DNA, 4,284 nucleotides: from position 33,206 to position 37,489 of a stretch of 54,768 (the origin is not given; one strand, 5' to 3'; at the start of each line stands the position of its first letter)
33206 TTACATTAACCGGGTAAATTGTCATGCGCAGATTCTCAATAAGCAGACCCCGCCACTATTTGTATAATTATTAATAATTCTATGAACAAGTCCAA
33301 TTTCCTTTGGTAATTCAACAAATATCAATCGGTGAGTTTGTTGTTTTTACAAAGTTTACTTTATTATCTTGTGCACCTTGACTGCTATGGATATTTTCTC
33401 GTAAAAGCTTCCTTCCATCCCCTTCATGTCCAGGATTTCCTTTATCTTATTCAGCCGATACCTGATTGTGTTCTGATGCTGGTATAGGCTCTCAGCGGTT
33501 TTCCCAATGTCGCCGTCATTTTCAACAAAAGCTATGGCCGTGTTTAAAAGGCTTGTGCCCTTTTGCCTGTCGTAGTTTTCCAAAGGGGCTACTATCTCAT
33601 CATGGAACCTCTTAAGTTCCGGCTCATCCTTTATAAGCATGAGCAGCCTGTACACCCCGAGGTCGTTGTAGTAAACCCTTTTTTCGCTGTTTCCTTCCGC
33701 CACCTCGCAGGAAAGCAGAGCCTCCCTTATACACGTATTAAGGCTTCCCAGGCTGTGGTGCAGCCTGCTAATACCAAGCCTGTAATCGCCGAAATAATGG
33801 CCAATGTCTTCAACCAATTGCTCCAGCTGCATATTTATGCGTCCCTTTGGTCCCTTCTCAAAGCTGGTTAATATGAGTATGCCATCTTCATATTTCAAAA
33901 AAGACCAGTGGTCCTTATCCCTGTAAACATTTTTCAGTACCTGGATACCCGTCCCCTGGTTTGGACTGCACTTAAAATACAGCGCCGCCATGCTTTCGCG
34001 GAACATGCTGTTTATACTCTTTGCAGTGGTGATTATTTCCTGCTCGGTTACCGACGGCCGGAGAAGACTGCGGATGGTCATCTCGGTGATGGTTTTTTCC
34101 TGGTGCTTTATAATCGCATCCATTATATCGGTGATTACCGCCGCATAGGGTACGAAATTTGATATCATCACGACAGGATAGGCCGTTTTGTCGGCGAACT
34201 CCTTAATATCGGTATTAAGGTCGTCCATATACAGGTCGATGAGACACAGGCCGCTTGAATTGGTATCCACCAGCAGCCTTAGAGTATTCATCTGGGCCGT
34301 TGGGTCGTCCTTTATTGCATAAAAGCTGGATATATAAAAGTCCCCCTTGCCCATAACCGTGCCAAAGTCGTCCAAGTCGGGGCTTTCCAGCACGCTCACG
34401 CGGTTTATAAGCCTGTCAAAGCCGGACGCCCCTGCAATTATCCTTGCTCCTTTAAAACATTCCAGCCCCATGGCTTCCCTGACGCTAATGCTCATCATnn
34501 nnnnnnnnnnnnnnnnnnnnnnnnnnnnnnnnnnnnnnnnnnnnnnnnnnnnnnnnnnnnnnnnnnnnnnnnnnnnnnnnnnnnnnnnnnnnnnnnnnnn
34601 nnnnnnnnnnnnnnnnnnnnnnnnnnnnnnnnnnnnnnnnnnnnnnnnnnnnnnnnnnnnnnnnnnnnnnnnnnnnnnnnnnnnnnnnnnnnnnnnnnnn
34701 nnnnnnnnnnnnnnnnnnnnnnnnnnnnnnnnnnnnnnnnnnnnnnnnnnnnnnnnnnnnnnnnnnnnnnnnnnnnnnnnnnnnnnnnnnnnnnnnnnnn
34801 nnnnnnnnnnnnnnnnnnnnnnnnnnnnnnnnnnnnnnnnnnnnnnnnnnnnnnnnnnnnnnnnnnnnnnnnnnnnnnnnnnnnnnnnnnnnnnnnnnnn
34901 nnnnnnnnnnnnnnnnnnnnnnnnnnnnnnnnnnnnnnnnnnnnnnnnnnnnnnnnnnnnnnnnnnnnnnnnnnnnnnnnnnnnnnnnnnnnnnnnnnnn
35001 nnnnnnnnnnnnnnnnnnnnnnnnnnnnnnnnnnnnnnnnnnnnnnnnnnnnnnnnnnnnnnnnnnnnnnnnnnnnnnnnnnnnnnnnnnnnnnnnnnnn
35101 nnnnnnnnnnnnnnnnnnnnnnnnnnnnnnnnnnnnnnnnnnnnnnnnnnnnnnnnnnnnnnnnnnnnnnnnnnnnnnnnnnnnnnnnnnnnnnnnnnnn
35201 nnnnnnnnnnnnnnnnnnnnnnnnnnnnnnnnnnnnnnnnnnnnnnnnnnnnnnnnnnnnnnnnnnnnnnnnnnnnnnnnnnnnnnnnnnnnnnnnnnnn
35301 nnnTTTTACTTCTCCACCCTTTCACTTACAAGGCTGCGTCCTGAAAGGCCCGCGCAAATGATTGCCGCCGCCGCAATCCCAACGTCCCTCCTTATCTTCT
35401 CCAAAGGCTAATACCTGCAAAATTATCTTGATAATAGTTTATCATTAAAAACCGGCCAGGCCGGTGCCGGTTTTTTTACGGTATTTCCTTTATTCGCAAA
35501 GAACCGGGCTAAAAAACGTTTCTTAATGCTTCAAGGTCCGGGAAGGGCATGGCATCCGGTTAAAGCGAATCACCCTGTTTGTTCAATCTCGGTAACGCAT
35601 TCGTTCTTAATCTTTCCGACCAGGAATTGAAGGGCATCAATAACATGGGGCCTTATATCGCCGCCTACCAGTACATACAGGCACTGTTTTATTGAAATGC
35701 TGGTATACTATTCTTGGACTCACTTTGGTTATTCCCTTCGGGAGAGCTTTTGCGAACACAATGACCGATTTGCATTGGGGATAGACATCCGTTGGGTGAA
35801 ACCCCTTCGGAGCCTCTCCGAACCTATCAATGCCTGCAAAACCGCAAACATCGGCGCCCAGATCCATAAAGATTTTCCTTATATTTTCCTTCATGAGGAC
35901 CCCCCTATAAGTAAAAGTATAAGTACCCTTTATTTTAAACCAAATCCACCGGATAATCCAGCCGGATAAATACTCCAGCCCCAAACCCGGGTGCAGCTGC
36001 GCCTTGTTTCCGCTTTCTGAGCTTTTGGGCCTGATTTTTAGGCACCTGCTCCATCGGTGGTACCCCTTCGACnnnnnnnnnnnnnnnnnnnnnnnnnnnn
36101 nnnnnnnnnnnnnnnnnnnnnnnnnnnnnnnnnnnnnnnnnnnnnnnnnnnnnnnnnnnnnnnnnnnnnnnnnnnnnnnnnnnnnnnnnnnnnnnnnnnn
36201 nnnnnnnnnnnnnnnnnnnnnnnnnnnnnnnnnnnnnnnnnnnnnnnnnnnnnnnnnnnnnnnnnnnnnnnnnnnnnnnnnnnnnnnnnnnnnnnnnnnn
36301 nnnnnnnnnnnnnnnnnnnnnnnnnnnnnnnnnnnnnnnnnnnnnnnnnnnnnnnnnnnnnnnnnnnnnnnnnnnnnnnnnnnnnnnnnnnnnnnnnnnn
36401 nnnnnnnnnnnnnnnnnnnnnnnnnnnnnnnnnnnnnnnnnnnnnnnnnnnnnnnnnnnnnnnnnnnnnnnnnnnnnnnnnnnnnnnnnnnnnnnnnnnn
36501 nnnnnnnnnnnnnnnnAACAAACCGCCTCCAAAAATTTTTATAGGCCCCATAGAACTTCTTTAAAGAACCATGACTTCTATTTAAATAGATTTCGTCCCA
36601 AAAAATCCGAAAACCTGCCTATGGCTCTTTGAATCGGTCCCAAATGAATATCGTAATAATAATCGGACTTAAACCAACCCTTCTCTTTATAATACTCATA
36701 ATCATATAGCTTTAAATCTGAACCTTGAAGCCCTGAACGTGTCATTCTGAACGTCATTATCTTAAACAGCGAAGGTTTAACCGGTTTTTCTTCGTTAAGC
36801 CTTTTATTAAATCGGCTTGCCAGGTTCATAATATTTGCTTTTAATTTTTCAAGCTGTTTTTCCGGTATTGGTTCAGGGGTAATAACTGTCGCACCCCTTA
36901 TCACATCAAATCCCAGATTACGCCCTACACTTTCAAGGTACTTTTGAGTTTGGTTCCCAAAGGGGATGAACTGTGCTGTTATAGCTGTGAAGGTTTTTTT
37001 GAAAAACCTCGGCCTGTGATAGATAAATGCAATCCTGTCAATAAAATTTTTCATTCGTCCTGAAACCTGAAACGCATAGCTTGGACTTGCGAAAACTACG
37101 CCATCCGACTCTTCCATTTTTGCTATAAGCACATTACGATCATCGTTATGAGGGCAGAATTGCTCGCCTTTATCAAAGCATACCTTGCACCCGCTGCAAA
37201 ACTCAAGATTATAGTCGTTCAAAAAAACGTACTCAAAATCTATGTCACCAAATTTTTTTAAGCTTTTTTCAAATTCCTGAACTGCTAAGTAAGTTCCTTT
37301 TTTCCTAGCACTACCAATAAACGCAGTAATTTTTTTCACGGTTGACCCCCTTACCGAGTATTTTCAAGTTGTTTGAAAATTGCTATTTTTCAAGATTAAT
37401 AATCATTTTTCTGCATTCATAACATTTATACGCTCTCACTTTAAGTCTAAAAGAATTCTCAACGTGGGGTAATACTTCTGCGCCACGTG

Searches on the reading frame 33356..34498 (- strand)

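Call 58: search_protein_families(library=pfam, proteins=[window:33356-34498:-], max_evalue=0.00001)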
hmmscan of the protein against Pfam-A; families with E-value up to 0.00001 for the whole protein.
window:33356-34498:- (380 aa): 2 families
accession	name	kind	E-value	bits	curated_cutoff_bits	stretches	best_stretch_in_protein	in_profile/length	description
PF07905.16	PucR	-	5.5e-20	72.3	33.5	1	10-129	3-118/118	Purine catabolism regulatory protein-like family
PF13556.12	HTH_30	-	4e-14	52.6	27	1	317-374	1-58/59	PucR C-terminal helix-turn-helix domain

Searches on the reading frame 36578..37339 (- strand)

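Call 58: search_protein_families(library=pfam, proteins=[window:36578-37339:-], max_evalue=0.00001)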
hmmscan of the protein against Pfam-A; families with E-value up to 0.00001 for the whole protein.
window:36578-37339:- (253 aa): 2 families
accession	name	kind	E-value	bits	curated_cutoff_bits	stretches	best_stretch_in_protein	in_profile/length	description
PF03358.20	FMN_red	-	5.2e-24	85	24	1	3-154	2-147/152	NADPH-dependent FMN reductase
PF02525.22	Flavodoxin_2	-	4.4e-07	30.3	27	1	3-104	2-104/198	Flavodoxin-like fold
